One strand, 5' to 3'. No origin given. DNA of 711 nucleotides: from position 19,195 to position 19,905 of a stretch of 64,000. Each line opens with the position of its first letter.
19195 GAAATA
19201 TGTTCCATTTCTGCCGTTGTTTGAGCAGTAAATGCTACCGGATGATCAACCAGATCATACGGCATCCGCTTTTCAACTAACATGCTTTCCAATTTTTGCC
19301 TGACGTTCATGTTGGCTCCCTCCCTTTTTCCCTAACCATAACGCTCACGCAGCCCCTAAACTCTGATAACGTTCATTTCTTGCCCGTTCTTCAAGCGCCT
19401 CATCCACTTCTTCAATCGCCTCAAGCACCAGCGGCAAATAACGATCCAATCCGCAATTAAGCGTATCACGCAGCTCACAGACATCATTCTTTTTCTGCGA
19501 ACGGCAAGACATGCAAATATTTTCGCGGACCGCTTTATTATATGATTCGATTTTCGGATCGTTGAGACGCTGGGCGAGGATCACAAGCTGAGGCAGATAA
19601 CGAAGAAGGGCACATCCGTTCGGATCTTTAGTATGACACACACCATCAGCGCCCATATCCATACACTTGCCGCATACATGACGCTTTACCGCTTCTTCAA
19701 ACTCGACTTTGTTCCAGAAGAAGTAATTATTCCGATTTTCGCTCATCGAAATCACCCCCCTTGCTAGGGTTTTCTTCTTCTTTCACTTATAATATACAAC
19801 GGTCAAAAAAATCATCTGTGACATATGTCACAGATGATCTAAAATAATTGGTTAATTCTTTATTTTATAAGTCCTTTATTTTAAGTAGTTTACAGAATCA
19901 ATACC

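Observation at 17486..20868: Stress-defence gene string with an apparently secreted rubrerythrin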

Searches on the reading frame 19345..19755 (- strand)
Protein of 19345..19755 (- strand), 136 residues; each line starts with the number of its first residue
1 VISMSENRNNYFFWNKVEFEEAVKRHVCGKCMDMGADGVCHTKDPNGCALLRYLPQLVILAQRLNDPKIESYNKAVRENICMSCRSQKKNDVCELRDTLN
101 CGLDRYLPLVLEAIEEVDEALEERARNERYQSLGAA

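Call 4: search_protein_families(library=pfam, proteins=[window:19345-19755:-], max_evalue=0.01)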
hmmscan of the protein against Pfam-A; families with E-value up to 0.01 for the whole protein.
window:19345-19755:- (136 aa): 0 families

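Call 36: search_protein_families(library=ncbifam, proteins=[window:19345-19755:-], max_evalue=0.01)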
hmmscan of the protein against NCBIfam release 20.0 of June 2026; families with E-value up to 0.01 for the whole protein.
window:19345-19755:- (136 aa): 0 families

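Call 44: find_homologous_proteins(query=window:19348-19746:-, max_evalue=0.001)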
Query window:19348-19746:- (133 aa): 17 proteins with E <= 0.001 among 31 candidates.
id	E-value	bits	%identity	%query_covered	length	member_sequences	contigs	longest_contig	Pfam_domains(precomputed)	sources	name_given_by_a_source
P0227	1.8e-85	301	100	100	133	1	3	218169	-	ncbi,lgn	-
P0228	1.5e-49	185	67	92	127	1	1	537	-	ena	-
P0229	4.9e-40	154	59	83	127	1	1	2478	-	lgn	-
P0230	1.2e-38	150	58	89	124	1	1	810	-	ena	-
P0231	1.9e-38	149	55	94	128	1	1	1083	-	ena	-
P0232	2.6e-37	146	57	84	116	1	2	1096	-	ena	-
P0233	4.2e-36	142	54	89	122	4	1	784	-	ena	-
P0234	5.3e-36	141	59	80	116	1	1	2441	-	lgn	-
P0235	5.6e-36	141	54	89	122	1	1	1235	-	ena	-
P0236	1.4e-35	140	55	89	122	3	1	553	-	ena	-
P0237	5.2e-35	138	58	82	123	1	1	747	-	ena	-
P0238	5.5e-35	138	55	86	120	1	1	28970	-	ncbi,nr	ncbi:MAG: hypothetical protein HY593_00875 [Candidatus Omnitrophica bacterium]|nr:hypothetical prote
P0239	4.9e-34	135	52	89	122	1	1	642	-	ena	-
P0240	2.2e-32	130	51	86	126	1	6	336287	-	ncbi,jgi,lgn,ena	-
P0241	1.5e-31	127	53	80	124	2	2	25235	-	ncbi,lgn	-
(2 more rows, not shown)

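Call 66: predict_structure(alignment_id=A3)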
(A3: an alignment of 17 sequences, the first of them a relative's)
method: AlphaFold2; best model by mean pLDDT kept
length: 133 residues; sequences in the alignment: 17
mean_pLDDT: 80.5   pTM: 0.75
mean pLDDT of the five models: 80.5, 76.9, 74.5, 70.8, 70.3
residues with pLDDT >= 90: 47; 70-90: 50; 50-70: 34; < 50: 2
segments of 3 or more residues with pLDDT < 50: none
pLDDT, mean of each block of 10 residues (from residue 1): 67 93 79 64 80 91 85 86 64 62 90 94 91 80
secondary structure, 60 per line:
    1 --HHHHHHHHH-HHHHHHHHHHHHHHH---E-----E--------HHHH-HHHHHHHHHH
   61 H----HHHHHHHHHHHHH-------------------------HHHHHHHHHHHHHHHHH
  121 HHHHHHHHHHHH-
elements in order: H3-11 H13-27 H46-49 H51-61 H66-78 H104-132

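Call 69: fold_search(model_id=the predicted structure, library=pdb)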
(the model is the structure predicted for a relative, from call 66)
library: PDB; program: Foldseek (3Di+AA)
matches with E <= 10: 33; with E <= 0.001: 0
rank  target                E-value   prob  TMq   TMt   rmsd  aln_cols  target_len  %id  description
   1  2vjh_B                2.0e+00  0.12  0.29  0.24  16.0       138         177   15  The structure of Phycoerythrin from Gloeobacter violaceus (released 2008-03-25)
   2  1eyx_B                2.2e+00  0.11  0.27  0.22  15.1       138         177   17  CRYSTAL STRUCTURE OF R-PHYCOERYTHRIN AT 2.2 ANGSTROMS (released 2000-11-22)
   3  1ofc                  2.5e+00  0.13  0.30  0.18  12.2       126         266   16  nucleosome recognition module of ISWI ATPase (released 2003-09-05)
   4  3lcn_A                2.6e+00  0.18  0.30  0.37   5.7       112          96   12  Nab2:Gfd1 complex (released 2010-05-12)
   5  4lms_B                3.2e+00  0.08  0.29  0.25  16.2       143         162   14  Light harvesting complex PC645 from the cryptophyte Chroomonas sp. CCMP270 (released 2014-06-18)
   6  3v57_B                3.6e+00  0.08  0.28  0.23  14.8       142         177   13  Crystal Structure of the B-phycoerythrin from the red algae Porphyridium Cruentum at pH8 (released 2012-10-03)
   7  7uqa_B                3.8e+00  0.11  0.29  0.30  12.2       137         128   11  Crystal structure of the small Ultra-Red Fluorescent Protein (smURFP) (released 2023-07-19)
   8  5y6p_iG               4.0e+00  0.10  0.28  0.26  14.9       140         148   15  Structure of the phycobilisome from the red alga Griffithsia pacifica (released 2017-11-15)
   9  7uqa_D                4.4e+00  0.08  0.30  0.30  13.6       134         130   16  Crystal structure of the small Ultra-Red Fluorescent Protein (smURFP) (released 2023-07-19)
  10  1qgw_D                4.4e+00  0.08  0.29  0.24  16.2       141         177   16  CRYSTAL STRUCTURE OF PHYCOERYTHRIN 545 FROM THE MARINE CRYPTOPHYTE RHODOMONAS CS24 (released 1999-05-19)
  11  5aqd_M                4.4e+00  0.08  0.28  0.22  15.8       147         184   16  Crystal structure of Phormidium Phycoerythrin at pH 8.5 (released 2016-06-29)
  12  8u0f_C                4.4e+00  0.07  0.29  0.24  15.5       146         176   14  Bacterial fluorescent protein (released 2024-09-04)
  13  5b13_G                4.9e+00  0.08  0.28  0.23  14.8       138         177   17  Crystal structure of phycoerythrin (released 2016-10-05)
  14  6fzo_B                4.9e+00  0.07  0.27  0.27  13.1       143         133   13  SMURFP-Y56F mutant (released 2018-10-17)
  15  7tja_H                5.5e+00  0.06  0.28  0.23  16.1       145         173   16  Structure of the Light Harvesting Complex PE545 from Proteomonas sulcata (released 2022-04-20)
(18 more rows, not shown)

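Call 70: find_encoding_contigs(protein=P0240, flank=5000, max_places=3)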
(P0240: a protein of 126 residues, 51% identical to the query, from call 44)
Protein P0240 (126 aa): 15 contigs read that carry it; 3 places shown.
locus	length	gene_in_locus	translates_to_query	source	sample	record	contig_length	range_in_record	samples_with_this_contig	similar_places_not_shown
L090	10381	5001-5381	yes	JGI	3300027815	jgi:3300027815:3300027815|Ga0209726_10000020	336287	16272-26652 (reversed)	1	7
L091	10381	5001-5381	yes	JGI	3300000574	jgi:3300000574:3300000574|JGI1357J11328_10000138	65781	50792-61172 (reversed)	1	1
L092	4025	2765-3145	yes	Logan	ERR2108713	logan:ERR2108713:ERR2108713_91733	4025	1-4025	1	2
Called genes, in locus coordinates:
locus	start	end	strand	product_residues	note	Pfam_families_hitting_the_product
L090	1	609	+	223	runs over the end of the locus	PF00027:cNMP_binding, PF13545:HTH_Crp_2, PF00325:Crp (weak)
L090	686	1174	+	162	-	PF01814:Hemerythrin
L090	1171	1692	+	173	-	PF27139:Aq_1264_TM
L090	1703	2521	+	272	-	PF14522:Cytochrome_C7 (faint), PF14537:Cytochrom_c3_2 (faint), PF22678:Cytochrom_c_NrfB-like (faint), PF09699:Paired_CXXCH_1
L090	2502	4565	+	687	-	-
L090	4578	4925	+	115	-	-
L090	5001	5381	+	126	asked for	-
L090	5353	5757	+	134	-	-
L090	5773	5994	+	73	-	-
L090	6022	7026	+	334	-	PF07731:Cu-oxidase_2 (faint), PF07732:Cu-oxidase_3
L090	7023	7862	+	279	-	PF13620:CarboxypepD_reg, PF13715:CarbopepD_reg_2 (weak), PF14686:fn3_3 (weak)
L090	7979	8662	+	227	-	PF00990:GGDEF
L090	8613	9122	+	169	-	PF03264:Cytochrom_NNT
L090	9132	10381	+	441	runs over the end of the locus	PF02335:Cytochrom_C552, PF14522:Cytochrome_C7 (faint), PF14537:Cytochrom_c3_2 (faint)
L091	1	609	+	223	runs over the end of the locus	PF00027:cNMP_binding, PF13545:HTH_Crp_2, PF00325:Crp (weak)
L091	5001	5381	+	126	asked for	-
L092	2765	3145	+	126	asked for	-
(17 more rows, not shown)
